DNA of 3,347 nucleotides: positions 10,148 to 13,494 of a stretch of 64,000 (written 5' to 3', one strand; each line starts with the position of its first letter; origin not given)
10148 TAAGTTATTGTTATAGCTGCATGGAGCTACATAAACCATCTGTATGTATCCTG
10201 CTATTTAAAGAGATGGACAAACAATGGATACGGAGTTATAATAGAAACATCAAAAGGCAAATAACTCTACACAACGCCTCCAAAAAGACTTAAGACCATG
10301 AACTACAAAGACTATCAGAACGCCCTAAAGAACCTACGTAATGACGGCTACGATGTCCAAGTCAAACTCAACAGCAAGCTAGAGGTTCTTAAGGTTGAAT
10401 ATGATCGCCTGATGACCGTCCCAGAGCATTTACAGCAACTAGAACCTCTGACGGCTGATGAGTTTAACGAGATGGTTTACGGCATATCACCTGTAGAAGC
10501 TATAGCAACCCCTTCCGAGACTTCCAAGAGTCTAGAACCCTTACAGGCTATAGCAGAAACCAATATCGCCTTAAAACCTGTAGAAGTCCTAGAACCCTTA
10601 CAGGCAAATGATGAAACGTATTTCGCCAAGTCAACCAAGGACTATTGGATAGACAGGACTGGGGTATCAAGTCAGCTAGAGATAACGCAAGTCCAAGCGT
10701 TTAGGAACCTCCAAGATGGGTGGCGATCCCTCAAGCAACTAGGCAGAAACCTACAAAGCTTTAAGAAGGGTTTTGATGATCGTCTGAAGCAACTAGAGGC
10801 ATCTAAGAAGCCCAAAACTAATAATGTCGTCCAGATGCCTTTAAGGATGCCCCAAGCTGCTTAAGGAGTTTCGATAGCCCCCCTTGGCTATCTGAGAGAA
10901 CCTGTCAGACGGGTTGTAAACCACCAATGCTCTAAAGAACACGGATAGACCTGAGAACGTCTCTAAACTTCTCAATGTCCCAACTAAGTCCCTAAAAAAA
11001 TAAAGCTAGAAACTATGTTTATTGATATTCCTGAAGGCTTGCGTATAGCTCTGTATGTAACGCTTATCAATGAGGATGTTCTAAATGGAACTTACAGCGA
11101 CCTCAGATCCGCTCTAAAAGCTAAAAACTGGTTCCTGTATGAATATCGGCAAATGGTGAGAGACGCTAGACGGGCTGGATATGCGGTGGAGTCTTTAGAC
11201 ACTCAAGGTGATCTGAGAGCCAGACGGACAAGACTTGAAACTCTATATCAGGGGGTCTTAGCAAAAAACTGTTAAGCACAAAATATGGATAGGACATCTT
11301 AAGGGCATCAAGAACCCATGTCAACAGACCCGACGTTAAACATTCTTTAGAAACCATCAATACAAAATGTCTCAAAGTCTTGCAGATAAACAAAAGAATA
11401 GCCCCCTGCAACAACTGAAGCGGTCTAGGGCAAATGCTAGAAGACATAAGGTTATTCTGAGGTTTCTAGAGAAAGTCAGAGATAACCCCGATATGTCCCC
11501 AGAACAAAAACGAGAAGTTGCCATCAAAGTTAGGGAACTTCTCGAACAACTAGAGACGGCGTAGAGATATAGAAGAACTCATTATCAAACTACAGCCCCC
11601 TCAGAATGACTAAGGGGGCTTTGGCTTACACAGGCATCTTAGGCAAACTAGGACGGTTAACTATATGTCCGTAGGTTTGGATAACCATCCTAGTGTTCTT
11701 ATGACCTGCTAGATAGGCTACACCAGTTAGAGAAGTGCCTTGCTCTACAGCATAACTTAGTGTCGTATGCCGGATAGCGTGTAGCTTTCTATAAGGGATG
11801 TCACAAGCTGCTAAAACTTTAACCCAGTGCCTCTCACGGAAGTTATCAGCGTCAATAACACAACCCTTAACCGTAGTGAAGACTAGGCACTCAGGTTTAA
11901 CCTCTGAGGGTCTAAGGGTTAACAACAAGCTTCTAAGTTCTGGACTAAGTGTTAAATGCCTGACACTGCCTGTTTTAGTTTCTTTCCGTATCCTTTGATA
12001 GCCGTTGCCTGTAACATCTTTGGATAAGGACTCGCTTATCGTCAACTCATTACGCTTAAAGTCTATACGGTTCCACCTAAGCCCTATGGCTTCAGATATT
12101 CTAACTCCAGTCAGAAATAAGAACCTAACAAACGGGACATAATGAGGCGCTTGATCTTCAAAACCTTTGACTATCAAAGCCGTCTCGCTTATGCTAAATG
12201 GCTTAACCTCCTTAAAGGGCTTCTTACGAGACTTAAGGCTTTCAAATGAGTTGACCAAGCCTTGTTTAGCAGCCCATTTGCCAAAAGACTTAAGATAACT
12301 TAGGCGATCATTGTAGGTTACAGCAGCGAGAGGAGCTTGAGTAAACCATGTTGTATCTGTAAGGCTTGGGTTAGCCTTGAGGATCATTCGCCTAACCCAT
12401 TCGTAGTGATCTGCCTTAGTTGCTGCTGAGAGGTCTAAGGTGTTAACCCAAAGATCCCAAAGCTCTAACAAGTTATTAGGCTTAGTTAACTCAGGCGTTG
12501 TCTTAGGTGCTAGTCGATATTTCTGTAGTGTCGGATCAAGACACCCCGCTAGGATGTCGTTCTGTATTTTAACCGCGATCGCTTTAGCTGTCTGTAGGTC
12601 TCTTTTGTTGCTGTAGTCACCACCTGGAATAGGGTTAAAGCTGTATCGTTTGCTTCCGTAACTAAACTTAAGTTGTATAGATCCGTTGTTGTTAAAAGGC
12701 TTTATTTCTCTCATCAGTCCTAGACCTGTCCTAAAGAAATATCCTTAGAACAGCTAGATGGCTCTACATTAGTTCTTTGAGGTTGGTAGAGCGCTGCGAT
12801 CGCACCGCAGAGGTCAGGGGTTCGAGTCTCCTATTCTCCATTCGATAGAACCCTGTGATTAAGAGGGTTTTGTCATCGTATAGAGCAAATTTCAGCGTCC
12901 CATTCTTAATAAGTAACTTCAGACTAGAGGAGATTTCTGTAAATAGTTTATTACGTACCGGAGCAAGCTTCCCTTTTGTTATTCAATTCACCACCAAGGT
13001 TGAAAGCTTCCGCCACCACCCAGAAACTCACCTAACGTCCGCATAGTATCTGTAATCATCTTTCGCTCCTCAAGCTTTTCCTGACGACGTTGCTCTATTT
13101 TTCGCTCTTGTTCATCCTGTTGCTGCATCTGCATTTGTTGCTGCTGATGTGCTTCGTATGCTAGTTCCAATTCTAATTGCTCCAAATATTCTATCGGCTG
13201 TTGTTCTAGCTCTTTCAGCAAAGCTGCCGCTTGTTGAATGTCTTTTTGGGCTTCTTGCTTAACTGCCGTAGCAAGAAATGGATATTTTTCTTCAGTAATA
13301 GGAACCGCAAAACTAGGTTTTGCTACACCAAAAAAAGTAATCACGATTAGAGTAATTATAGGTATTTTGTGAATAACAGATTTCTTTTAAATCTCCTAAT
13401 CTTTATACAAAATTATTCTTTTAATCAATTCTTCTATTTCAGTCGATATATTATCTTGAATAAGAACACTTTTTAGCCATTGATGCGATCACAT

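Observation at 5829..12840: Candidate phage-satellite / integrated-plasmid-like island (about 6.9 kb) in tRNA-Ala(CGC), bounded by a perfect 59-bp direct repeat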

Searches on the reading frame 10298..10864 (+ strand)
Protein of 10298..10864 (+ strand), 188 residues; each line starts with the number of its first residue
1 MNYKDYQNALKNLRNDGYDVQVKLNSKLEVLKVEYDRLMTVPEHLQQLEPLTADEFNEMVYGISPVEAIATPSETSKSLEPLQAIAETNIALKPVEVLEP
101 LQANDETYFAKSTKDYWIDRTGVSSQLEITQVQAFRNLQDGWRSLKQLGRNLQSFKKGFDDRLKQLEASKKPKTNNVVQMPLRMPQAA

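Call 4: search_protein_families(library=pfam, proteins=[window:10298-10864:+], max_evalue=0.1)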
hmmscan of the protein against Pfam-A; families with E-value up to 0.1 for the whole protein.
window:10298-10864:+ (188 aa): 0 families

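Call 5: search_protein_families(library=phrogs, proteins=[window:10298-10864:+], max_evalue=0.1)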
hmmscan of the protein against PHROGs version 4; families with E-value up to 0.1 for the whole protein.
window:10298-10864:+ (188 aa): 0 families

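Call 50: search_protein_families(library=ncbifam, proteins=[window:10298-10864:+], max_evalue=0.1)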
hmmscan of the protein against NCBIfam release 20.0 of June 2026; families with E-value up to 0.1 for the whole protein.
window:10298-10864:+ (188 aa): 0 families

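Call 51: search_protein_families(library=padloc, proteins=[window:10298-10864:+], max_evalue=0.1)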
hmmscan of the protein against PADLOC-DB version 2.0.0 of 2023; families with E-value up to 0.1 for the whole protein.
window:10298-10864:+ (188 aa): 0 families

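Call 74: search_protein_representatives(protein=window:10298-10864:+)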
Query: 188 residues. Proteins with E-value up to 0.001 (for the whole library): 41; up to 1e-10: 14; up to 1e-30: 4. The best 41 are listed.
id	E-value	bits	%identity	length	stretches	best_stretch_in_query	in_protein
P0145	1.1e-117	406.9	100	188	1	1-188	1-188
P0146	3.9e-46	174.0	59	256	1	2-174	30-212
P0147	1.2e-43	165.9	59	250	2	1-107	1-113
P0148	3.4e-42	161.2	58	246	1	2-180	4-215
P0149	6.9e-23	98.4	42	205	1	1-174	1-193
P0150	9.7e-20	88.1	38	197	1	5-180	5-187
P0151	1.4e-19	87.6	32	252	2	1-169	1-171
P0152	3.4e-18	83.1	46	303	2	113-174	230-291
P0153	4.4e-18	82.7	45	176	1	5-172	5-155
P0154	1.1e-17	81.4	41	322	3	1-49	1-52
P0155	2.7e-17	80.2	45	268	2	1-58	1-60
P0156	1.6e-16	77.6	37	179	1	1-171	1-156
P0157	1.5e-15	74.5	43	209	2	2-74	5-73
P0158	7.3e-11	59.2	48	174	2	2-54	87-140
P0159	4.6e-10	56.6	43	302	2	1-43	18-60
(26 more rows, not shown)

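Call 76: search_protein_families(library=pfam, alignment_id=A3, max_evalue=0.01)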
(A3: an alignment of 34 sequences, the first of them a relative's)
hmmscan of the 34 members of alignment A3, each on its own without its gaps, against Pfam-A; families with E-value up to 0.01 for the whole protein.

A. member 1, P0145 (188 aa): 0 families

B. families by the number of members that match (of 34 scanned): 21 families
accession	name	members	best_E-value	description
PF05597.16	Phasin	2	1e-07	Poly(hydroxyalcanoate) granule associated protein (phasin)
PF00622.36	SPRY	1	6.2e-20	SPRY domain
PF13765.14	PRY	1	1.3e-14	SPRY-associated domain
PF05531.17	NPV_P10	1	4.8e-10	Nucleopolyhedrovirus P10 protein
PF03760.20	LEA_1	1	5.9e-10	Late embryogenesis abundant (LEA) group 1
PF24611.2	Spectrin_Anc-1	1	1.8e-09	Nuclear anchorage protein 1, spectrin-like repeat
PF16598.10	Edc3_linker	1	4.8e-09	Linker region of enhancer of mRNA-decapping protein 3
PF05083.18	LST1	1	7.6e-09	LST-1 protein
PF25526.1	LIP-1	1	2e-08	Liprin-alpha-like coiled coil domain 2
PF09571.16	RE_XcyI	1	7.2e-08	XcyI restriction endonuclease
PF18150.6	DUF5600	1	1.9e-07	Domain of unknown function (DUF5600)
PF07928.17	Vps54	1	9e-07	Vps54-like protein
PF12308.13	Noelin-1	1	1.5e-06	Neurogenesis glycoprotein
PF12912.12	N_NLPC_P60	1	1.6e-06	NLPC_P60 stabilising domain, N term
PF14065.11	Pvc16_N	1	2.6e-05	Pvc16 N-terminal domain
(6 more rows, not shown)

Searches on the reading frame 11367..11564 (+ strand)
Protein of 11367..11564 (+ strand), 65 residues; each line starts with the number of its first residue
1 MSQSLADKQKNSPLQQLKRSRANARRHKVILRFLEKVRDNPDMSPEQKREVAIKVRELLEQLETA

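Call 4: search_protein_families(library=pfam, proteins=[window:11367-11564:+], max_evalue=0.1)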
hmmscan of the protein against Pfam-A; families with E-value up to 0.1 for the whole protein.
window:11367-11564:+ (65 aa): 0 families

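Call 5: search_protein_families(library=phrogs, proteins=[window:11367-11564:+], max_evalue=0.1)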
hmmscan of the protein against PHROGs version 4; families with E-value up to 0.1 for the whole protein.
window:11367-11564:+ (65 aa): 0 families

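Call 50: search_protein_families(library=ncbifam, proteins=[window:11367-11564:+], max_evalue=0.1)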
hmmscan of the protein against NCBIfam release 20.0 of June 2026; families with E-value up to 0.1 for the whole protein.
window:11367-11564:+ (65 aa): 1 family
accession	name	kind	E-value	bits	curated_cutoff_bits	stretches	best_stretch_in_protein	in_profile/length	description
TIGR04029.1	CMD_Avi_7170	hypoth_equivalog_domain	0.012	16.4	100.75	1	4-61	5-63/174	CMD domain protein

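Call 51: search_protein_families(library=padloc, proteins=[window:11367-11564:+], max_evalue=0.1)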
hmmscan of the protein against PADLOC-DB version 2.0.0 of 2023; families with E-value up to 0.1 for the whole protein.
window:11367-11564:+ (65 aa): 0 families

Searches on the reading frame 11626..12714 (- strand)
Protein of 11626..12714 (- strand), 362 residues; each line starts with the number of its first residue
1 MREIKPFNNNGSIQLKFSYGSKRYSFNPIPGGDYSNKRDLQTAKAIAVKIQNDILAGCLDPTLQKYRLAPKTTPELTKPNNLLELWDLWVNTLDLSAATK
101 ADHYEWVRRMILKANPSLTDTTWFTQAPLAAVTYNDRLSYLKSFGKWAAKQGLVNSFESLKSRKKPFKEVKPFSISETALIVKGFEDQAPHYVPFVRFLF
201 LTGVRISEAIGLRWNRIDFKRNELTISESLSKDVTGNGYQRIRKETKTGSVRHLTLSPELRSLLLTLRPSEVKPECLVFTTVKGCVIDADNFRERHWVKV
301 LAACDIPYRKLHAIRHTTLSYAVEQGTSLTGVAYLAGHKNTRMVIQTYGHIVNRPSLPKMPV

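Call 4: search_protein_families(library=pfam, proteins=[window:11626-12714:-], max_evalue=0.1)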
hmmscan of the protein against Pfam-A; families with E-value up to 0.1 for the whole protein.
window:11626-12714:- (362 aa): 1 family
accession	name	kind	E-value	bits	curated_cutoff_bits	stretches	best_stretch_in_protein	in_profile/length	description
PF00589.27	Phage_integrase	-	1.7e-14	54.4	27.1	1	195-351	27-168/172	Phage integrase family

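Call 5: search_protein_families(library=phrogs, proteins=[window:11626-12714:-], max_evalue=0.1)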
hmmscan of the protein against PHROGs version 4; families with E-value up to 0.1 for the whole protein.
window:11626-12714:- (362 aa): 6 families
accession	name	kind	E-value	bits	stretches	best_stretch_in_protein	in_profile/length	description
phrog_1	-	integration and excision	2.5e-42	146.9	1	8-351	119-435/611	integrase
phrog_216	-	integration and excision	6.2e-16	59.3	1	139-351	20-224/301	integrase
phrog_7685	-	integration and excision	7.7e-08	33.2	1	250-353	127-225/240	integrase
phrog_35951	-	unknown function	0.0038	18.7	1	295-351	7-62/97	-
phrog_5127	-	integration and excision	0.047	14.2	0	141-215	163-237/355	integrase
phrog_37709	-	unknown function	0.071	14.1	0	188-223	72-108/116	-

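Call 47: find_encoding_contigs(protein=window:11626-12714:-, flank=10000, max_places=10)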
Protein window:11626-12714:- (362 aa): 3 contigs read that carry it; 2 places shown.
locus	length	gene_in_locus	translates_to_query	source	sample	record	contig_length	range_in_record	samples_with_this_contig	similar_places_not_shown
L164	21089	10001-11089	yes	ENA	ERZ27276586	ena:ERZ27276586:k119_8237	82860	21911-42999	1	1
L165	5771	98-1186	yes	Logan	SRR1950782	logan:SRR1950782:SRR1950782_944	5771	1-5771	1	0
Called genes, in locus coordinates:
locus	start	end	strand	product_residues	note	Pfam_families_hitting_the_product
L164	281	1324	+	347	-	PF06723:MreB_Mbl, PF00022:Actin, PF00012:HSP70, PF14450:FtsA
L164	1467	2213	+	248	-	PF04085:MreC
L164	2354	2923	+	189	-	PF04093:MreD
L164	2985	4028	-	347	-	PF00155:Aminotran_1_2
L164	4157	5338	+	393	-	PF00383:dCMP_cyt_deam_1, PF14437:MafB19-deam (weak), PF01872:RibD_C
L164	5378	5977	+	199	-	-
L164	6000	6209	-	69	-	-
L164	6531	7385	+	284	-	PF05239:PRC (weak), PF01442:Apolipoprotein (weak)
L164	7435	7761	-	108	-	-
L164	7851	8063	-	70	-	-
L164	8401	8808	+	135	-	-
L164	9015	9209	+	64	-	-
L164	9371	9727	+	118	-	-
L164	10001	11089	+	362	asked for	PF00589:Phage_integrase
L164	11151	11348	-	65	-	-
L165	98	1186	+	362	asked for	PF00589:Phage_integrase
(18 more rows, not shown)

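Call 50: search_protein_families(library=ncbifam, proteins=[window:11626-12714:-], max_evalue=0.1)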
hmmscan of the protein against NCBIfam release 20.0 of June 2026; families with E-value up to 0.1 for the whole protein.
window:11626-12714:- (362 aa): 7 families
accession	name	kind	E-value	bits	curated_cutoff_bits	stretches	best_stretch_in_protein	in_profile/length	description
TIGR02224.1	recomb_XerC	equivalog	3.6e-11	43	335.15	1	127-351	59-277/295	tyrosine recombinase XerC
NF040815.2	recomb_XerA_Arch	equivalog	1.4e-10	41.2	220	1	133-233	60-155/263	site-specific tyrosine recombinase/integron integrase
TIGR02249.1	integrase_gron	subfamily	1.9e-06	27.5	265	1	174-229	103-155/315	integron integrase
TIGR02225.1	recomb_XerD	equivalog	1.7e-05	24.3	329.6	1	128-352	57-275/290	site-specific tyrosine recombinase XerD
NF001399.0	PRK00283.1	subfamily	5.7e-05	22.5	279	1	123-340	62-273/300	tyrosine recombinase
NF003462.0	PRK05084.1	equivalog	0.0063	15.3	267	0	197-226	202-231/360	tyrosine recombinase XerS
NF002331.0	PRK01287.1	subfamily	0.0074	15.3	371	1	128-228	94-200/365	site-specific tyrosine recombinase XerC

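Call 51: search_protein_families(library=padloc, proteins=[window:11626-12714:-], max_evalue=0.1)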
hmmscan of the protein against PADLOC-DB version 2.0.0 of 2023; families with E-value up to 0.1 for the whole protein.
window:11626-12714:- (362 aa): 0 families

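Call 69: search_solved_structures(query=window:11626-12714:-, max_evalue=0.001, show_alignments=1)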
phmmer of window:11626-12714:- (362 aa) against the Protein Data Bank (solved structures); distinct sequences matched with E-value up to 0.001: 4.
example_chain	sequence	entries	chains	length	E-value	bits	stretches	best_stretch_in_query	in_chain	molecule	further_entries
6emy_A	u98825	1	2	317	2e-06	30.2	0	181-260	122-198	Int protein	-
6en0_A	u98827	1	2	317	2.1e-06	30.2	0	181-260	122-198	Int protein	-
6emz_A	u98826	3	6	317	5.5e-06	28.8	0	181-260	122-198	Int protein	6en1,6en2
3nkh_A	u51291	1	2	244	7.6e-06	28.4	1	196-354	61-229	Integrase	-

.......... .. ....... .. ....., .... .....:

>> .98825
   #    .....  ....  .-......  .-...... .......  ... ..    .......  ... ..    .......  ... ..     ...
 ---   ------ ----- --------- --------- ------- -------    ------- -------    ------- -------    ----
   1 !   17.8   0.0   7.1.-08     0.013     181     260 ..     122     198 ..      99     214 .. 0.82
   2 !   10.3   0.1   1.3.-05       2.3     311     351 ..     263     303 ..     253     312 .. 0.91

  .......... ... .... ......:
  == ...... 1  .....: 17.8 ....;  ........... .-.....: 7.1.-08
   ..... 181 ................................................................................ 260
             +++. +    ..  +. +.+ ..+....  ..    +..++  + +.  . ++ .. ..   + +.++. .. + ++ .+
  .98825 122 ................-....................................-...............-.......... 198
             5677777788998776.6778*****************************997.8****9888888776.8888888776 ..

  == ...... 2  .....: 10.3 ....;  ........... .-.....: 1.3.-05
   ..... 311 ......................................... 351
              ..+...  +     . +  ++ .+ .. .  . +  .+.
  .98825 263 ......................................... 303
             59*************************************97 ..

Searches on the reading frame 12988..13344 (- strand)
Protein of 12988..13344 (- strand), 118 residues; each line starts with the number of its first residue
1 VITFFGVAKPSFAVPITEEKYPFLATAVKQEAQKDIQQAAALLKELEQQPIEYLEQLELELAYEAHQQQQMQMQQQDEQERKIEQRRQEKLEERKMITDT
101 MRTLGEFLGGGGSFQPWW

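Call 48: find_encoding_contigs(protein=window:12988-13344:-, flank=10000, max_places=10)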
Protein window:12988-13344:- (118 aa): 3 contigs read that carry it; 2 places shown.
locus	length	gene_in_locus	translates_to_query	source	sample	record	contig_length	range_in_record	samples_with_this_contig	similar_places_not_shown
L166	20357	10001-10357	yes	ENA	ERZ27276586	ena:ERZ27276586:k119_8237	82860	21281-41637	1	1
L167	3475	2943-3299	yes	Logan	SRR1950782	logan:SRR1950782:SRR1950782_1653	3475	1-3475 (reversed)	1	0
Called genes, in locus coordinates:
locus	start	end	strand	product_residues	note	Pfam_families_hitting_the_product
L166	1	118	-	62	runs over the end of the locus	-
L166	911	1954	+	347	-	PF06723:MreB_Mbl, PF00022:Actin, PF00012:HSP70, PF14450:FtsA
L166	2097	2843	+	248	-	PF04085:MreC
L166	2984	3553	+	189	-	PF04093:MreD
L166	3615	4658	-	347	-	PF00155:Aminotran_1_2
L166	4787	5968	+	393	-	PF00383:dCMP_cyt_deam_1, PF14437:MafB19-deam (weak), PF01872:RibD_C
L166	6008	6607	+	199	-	-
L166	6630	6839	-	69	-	-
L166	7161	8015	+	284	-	PF05239:PRC (weak), PF01442:Apolipoprotein (weak)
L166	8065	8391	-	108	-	-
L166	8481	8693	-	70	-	-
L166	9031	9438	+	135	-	-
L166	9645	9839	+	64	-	-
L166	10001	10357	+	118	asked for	-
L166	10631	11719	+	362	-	PF00589:Phage_integrase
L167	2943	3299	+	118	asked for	-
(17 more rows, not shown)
